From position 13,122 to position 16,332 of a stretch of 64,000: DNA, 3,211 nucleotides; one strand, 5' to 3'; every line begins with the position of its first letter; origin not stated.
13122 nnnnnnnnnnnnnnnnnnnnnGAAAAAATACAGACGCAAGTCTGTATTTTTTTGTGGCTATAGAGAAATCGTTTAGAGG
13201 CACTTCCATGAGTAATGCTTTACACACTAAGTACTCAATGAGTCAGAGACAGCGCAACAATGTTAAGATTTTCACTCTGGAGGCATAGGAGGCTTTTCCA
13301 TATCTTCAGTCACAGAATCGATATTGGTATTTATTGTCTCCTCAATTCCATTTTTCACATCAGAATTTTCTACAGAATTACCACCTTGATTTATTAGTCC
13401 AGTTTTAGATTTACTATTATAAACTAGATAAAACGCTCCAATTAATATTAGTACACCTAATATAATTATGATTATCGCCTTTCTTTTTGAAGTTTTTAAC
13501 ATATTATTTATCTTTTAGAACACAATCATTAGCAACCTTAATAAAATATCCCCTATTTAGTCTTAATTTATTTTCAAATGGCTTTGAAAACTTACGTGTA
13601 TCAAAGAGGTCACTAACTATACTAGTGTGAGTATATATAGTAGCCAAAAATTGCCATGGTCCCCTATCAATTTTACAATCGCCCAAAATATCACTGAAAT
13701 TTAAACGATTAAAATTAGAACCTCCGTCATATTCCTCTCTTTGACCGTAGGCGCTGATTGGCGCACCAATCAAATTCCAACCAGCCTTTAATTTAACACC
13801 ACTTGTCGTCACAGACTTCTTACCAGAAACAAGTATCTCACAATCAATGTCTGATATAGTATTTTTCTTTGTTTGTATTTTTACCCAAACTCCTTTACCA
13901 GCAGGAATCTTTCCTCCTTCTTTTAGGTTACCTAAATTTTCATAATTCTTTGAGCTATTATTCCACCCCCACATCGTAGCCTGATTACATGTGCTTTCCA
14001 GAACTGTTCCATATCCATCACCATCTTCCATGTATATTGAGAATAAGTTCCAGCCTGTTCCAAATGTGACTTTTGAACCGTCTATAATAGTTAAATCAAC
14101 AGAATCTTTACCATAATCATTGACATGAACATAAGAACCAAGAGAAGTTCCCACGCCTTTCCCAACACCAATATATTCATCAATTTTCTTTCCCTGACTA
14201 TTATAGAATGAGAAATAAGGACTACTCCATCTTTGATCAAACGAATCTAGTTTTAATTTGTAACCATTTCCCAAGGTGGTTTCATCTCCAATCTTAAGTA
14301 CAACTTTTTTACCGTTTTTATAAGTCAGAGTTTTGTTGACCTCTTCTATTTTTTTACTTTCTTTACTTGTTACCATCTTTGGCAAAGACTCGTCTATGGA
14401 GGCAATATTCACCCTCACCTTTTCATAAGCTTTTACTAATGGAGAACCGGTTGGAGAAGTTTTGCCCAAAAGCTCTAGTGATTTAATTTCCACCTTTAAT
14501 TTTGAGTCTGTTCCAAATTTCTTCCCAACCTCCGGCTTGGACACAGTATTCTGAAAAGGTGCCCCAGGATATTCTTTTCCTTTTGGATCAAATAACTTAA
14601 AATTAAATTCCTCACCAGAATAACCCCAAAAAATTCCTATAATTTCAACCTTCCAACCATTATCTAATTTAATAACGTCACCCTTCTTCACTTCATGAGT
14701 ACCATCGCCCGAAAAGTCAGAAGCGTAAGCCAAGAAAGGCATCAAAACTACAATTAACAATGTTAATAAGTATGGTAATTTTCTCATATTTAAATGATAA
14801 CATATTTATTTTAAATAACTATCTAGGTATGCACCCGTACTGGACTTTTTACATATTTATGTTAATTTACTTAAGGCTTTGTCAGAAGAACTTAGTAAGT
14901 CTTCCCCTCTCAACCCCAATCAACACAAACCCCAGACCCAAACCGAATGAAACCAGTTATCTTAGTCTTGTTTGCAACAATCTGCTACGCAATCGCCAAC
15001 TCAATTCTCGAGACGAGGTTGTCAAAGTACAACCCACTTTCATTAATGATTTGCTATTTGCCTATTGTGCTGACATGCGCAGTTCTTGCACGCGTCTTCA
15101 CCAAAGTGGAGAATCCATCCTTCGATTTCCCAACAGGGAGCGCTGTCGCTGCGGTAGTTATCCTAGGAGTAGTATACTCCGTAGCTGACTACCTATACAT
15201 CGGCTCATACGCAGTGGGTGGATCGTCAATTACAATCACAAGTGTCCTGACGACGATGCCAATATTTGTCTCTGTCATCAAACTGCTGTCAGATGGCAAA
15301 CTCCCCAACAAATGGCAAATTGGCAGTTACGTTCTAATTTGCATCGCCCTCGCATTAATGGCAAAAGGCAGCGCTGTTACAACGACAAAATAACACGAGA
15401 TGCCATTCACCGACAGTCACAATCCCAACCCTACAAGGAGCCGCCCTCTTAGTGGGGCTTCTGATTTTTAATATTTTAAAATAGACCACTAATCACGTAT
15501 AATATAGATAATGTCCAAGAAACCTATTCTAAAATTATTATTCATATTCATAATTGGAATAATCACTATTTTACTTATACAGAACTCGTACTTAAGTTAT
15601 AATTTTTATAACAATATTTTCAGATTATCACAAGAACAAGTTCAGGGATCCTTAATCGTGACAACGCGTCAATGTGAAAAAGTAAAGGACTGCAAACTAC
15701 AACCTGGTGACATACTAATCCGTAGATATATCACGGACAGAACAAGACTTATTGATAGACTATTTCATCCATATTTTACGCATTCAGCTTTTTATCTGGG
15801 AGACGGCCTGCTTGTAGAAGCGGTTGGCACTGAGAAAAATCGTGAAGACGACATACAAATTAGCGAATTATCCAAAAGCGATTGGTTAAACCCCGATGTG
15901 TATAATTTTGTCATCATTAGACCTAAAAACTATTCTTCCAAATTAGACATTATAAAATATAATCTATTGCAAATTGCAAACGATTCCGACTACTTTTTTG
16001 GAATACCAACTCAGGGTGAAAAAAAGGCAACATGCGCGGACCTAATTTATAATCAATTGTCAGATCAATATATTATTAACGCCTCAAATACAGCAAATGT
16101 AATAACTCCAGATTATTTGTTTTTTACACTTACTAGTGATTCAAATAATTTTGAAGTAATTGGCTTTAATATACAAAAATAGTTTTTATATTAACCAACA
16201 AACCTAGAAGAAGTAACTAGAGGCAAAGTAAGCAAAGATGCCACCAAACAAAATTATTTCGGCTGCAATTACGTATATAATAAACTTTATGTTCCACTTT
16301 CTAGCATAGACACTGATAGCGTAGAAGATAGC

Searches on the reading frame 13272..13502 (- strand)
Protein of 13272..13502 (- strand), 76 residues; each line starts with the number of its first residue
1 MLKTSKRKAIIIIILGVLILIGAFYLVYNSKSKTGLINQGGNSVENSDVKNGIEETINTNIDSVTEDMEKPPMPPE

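Call 62: search_protein_families(library=pfam, proteins=[window:13272-13502:-], max_evalue=0.1)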
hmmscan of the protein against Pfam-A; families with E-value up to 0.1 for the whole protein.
window:13272-13502:- (76 aa): 3 families
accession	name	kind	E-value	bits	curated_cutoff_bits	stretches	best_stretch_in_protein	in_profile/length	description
PF12685.13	SpoIIIAH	-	0.066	13.6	30.6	1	7-62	1-58/191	SpoIIIAH-like protein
PF06480.20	FtsH_ext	-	0.077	13.6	25.5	1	11-65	2-47/103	FtsH Extracellular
PF20462.4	DUF6715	-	0.09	12.8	27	0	8-63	6-52/192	Domain of unknown function (DUF6715)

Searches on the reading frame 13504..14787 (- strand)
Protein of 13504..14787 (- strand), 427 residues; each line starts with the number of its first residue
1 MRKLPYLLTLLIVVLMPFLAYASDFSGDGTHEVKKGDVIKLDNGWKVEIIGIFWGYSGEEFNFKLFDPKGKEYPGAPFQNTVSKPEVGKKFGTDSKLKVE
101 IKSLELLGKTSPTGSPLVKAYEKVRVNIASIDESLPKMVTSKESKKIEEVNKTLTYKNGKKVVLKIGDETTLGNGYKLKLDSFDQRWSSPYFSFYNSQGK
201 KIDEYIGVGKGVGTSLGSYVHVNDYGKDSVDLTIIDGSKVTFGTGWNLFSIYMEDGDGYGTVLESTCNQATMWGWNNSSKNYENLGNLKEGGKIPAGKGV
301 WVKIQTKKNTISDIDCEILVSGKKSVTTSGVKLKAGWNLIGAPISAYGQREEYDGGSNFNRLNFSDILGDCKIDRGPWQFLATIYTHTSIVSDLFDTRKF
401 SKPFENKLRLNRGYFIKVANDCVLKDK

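Call 8: search_protein_families(library=pfam, proteins=[window:13504-14787:-], max_evalue=0.01)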
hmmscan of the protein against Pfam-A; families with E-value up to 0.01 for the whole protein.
window:13504-14787:- (427 aa): 0 families

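Call 62: search_protein_families(library=pfam, proteins=[window:13504-14787:-], max_evalue=0.1)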
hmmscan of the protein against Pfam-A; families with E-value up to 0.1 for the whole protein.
window:13504-14787:- (427 aa): 0 families

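Call 68: search_protein_families(library=ncbifam, proteins=[window:13504-14787:-], max_evalue=0.01)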
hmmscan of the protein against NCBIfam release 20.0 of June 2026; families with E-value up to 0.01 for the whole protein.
window:13504-14787:- (427 aa): 1 family
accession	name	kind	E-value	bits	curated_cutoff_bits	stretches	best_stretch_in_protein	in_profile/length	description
TIGR02934.1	nifT_nitrog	equivalog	0.0052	16.5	41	0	36-49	37-50/68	putative nitrogen fixation protein NifT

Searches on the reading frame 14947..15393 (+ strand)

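Call 8: search_protein_families(library=pfam, proteins=[window:14947-15393:+], max_evalue=0.01)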
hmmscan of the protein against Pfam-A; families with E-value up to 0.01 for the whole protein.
window:14947-15393:+ (148 aa): 1 family
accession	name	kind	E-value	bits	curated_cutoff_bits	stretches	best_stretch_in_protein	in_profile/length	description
PF00892.27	EamA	-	3.6e-07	31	28.2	1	2-138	2-133/135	EamA-like transporter family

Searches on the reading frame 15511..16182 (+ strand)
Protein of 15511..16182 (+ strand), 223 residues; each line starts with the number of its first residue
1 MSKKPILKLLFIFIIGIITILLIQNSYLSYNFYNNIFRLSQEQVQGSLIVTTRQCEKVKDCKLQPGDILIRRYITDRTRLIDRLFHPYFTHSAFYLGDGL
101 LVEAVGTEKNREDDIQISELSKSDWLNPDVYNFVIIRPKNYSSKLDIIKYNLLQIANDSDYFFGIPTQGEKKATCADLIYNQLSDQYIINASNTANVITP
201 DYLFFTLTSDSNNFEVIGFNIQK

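Call 8: search_protein_families(library=pfam, proteins=[window:15511-16182:+], max_evalue=0.01)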
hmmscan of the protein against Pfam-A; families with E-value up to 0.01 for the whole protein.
window:15511-16182:+ (223 aa): 0 families

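Call 62: search_protein_families(library=pfam, proteins=[window:15511-16182:+], max_evalue=0.1)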
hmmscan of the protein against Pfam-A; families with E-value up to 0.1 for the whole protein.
window:15511-16182:+ (223 aa): 0 families

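Call 68: search_protein_families(library=ncbifam, proteins=[window:15511-16182:+], max_evalue=0.01)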
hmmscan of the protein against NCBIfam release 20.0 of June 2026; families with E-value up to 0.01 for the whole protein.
window:15511-16182:+ (223 aa): 1 family
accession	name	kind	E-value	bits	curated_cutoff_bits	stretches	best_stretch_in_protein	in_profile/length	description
NF008552.0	PRK11479.1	equivalog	0.00015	21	279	1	42-107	44-109/274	YaeF family permuted papain-like enzyme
